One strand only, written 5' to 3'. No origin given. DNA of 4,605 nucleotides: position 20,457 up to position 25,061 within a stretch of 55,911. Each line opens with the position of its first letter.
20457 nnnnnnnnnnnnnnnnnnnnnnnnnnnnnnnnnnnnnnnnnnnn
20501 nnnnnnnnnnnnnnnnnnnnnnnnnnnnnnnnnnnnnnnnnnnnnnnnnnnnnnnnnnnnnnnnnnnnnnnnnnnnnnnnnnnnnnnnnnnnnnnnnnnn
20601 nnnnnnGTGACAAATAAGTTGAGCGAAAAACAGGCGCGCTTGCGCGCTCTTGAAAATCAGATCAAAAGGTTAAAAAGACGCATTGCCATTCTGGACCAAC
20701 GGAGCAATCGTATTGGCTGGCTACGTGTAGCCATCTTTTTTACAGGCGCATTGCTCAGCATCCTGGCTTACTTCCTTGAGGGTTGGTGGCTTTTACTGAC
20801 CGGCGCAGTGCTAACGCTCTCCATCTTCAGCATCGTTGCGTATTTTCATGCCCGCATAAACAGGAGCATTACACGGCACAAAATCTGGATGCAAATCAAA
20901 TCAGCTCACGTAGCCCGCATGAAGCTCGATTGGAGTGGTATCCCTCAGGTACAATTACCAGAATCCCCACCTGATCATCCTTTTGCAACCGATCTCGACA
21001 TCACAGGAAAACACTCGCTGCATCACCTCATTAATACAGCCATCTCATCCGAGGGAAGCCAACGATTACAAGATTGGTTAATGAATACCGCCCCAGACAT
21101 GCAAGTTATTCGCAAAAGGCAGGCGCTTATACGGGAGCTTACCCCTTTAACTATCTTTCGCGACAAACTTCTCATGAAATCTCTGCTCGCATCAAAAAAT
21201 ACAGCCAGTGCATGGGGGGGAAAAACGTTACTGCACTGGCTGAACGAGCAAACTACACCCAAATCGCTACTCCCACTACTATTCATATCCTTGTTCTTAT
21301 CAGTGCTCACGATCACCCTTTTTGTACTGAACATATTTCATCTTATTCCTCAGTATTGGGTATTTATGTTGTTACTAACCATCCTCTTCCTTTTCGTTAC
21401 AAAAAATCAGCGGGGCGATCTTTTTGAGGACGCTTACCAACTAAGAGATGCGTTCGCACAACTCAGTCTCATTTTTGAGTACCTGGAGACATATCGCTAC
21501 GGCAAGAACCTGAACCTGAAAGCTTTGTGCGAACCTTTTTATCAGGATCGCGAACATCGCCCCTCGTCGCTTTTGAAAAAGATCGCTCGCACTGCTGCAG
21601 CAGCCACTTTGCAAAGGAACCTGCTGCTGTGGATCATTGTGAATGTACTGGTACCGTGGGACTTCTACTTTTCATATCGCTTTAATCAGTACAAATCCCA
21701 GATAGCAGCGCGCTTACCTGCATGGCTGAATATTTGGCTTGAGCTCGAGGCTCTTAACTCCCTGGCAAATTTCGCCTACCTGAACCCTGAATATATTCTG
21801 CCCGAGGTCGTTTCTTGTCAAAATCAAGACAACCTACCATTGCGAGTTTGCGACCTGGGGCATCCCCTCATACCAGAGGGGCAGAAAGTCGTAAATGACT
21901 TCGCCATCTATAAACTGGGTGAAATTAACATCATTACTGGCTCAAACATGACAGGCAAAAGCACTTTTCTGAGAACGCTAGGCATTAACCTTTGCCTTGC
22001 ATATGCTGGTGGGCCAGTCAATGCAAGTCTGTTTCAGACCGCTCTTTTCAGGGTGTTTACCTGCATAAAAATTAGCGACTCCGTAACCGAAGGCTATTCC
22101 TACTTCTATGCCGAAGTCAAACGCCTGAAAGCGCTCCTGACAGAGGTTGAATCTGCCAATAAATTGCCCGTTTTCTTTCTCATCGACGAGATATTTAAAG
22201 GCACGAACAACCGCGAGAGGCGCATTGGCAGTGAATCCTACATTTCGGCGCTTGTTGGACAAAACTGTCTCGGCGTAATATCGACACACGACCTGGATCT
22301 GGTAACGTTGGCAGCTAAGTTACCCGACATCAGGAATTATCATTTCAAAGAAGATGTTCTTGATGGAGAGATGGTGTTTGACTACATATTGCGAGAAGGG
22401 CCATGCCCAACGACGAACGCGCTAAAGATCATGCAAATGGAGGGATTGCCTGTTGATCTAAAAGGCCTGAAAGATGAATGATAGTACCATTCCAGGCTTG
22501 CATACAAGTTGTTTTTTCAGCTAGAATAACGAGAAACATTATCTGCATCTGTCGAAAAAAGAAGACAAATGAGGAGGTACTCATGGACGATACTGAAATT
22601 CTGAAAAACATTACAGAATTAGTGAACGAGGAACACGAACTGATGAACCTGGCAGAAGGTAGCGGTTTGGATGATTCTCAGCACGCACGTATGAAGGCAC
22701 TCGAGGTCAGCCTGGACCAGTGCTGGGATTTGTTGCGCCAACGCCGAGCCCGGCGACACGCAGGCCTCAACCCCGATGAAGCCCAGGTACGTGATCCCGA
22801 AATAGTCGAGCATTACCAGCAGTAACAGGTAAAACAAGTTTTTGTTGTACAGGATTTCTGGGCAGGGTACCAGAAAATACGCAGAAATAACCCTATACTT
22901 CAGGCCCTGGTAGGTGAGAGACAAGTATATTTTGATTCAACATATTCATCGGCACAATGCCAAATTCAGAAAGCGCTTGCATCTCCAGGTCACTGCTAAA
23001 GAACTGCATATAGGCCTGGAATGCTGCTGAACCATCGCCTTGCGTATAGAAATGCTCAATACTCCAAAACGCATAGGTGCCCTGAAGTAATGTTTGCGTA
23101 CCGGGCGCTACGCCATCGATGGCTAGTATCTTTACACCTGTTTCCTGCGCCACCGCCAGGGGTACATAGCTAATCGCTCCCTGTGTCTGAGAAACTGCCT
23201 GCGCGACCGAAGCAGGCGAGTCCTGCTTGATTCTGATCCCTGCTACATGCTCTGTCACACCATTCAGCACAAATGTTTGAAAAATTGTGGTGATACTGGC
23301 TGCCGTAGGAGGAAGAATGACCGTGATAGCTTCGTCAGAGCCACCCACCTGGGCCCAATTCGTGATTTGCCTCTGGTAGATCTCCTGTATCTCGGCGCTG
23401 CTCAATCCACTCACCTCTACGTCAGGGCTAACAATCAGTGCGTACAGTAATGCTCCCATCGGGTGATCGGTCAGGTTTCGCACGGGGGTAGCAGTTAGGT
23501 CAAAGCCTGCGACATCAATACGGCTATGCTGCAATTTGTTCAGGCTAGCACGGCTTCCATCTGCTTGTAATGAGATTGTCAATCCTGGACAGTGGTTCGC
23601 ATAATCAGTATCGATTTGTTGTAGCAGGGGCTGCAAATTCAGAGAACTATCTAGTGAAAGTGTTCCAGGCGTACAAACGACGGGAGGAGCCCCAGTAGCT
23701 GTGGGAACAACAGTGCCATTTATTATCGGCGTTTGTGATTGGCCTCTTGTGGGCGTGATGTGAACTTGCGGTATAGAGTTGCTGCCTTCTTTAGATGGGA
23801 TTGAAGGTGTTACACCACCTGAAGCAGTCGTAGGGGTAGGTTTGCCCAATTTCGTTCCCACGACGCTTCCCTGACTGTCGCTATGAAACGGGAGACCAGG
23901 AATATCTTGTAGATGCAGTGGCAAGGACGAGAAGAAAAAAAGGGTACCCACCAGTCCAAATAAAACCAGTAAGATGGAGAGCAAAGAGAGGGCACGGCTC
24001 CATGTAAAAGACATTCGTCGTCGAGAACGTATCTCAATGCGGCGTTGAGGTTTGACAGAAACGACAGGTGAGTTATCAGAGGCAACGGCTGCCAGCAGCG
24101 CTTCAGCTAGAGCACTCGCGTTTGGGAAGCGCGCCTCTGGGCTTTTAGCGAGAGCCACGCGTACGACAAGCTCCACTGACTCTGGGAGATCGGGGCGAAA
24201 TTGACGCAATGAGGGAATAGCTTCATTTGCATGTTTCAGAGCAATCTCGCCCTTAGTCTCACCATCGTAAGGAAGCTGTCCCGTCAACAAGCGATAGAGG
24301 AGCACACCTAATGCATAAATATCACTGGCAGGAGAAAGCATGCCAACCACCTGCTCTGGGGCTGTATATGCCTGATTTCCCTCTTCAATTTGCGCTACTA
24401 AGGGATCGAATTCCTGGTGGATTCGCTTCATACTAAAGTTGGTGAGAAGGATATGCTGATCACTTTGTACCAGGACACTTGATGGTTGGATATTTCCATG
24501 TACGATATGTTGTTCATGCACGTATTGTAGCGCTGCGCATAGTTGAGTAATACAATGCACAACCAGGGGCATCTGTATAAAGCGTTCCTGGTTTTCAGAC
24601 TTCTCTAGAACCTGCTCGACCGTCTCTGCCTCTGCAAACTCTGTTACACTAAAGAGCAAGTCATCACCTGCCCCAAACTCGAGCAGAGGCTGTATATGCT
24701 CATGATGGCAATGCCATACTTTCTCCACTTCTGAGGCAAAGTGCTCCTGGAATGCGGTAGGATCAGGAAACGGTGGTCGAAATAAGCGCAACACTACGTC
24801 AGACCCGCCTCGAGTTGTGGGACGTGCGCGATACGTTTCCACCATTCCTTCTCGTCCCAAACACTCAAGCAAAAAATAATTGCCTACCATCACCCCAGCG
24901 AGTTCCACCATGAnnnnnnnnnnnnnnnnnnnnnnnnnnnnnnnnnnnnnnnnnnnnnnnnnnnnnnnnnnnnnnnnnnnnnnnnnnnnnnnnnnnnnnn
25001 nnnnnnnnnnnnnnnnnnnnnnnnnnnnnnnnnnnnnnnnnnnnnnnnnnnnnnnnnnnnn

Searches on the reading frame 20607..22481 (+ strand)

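Call 8: search_protein_families(library=ncbifam, proteins=[window:20607-22481:+], max_evalue=0.001)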
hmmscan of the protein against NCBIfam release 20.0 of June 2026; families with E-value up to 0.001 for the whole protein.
window:20607-22481:+ (624 aa): 4 families
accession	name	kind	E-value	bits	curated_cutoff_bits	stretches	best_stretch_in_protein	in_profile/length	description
NF003810.1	PRK05399.1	equivalog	3.5e-30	105.4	480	1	378-616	543-779/793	DNA mismatch repair protein MutS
TIGR01070.1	mutS1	equivalog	5.3e-27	94.5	641.7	1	369-618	526-770/840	DNA mismatch repair protein MutS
NF052383.1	ATPase_KamC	equivalog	1.5e-22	80.1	300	1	440-561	309-427/508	lysine 5,6-aminomutase reactivase ATPase KamC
TIGR01069.2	mutS2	equivalog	3.6e-15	55.4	400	1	376-615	270-500/790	endonuclease MutS2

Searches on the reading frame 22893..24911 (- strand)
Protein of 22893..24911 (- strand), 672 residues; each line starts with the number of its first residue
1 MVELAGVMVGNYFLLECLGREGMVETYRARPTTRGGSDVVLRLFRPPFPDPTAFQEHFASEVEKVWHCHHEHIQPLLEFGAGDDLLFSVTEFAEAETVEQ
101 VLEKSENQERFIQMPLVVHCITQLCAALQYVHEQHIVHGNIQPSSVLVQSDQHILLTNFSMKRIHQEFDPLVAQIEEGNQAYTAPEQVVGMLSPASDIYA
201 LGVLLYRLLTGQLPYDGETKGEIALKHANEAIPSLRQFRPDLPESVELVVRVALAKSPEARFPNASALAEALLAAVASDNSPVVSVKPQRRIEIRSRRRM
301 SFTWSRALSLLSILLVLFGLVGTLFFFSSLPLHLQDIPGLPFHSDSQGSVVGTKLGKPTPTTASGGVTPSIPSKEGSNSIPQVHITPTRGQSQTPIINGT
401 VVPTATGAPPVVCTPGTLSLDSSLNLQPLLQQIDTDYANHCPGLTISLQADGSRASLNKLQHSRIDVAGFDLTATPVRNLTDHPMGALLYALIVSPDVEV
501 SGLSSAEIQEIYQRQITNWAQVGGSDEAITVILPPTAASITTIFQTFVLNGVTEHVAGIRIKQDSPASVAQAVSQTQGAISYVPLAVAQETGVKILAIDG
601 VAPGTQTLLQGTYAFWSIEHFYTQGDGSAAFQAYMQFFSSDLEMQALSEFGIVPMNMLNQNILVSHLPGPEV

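Call 8: search_protein_families(library=ncbifam, proteins=[window:22893-24911:-], max_evalue=0.001)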
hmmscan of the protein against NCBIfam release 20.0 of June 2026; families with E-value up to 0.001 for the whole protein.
window:22893-24911:- (672 aa): 13 families
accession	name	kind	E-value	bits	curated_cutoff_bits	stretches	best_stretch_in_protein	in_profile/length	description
NF033483.0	PknB_PASTA_kin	equivalog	9.3e-48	163.6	450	1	10-281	7-274/563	Stk1 family PASTA domain-containing Ser/Thr kinase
NF052427.1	StpK7MSMEG_1200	equivalog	1.8e-36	125.8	900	1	8-321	5-311/601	serine/threonine protein kinase StpK7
NF047741.1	antiphage_MADS6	equivalog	3.3e-35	121.7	460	1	8-287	187-472/612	methylation-associated defense system protein kinase MAD6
TIGR02136.1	ptsS_2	subfamily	8e-32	110.6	206.6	1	412-655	39-295/295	phosphate ABC transporter substrate-binding protein PstS family protein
TIGR03903.1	TOMM_kin_cyc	equivalog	4e-18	64.7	705.75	1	36-272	3-244/1267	TOMM system kinase/cyclase fusion protein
NF009651.0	PRK13184.1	equivalog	2.6e-15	55.5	839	1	10-273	2-288/932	serine/threonine-protein kinase PknD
NF038150.1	lanthi_synth_IV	equivalog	2.7e-15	55.8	650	1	78-278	261-459/851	class IV lanthionine synthetase LanL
NF033442.0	BREX_PglW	equivalog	4.4e-12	44.6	990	1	115-275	312-486/1391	BREX system serine/threonine kinase PglW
NF053615.1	SerThrKinAfsKStmc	equivalog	6.9e-08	31.6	1300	1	10-300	13-296/809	protein serine/threonine kinase AfsK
NF038151.1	lanthi_synth_III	equivalog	3.3e-05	22.5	575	1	117-210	338-424/833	class III lanthionine synthetase LanKC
NF040671.1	PLuB_AAA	exception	0.00026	18.5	999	1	108-209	97-197/1256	PLuB system helicase-like protein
NF043056.1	T4SS_LegK1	equivalog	0.00035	19.3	550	1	66-208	133-283/516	Dot/Icm T4SS effector kinase LegK1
TIGR00975.1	3a0107s03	equivalog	0.00044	19.4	205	0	427-519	10-112/315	phosphate ABC transporter substrate-binding protein PstS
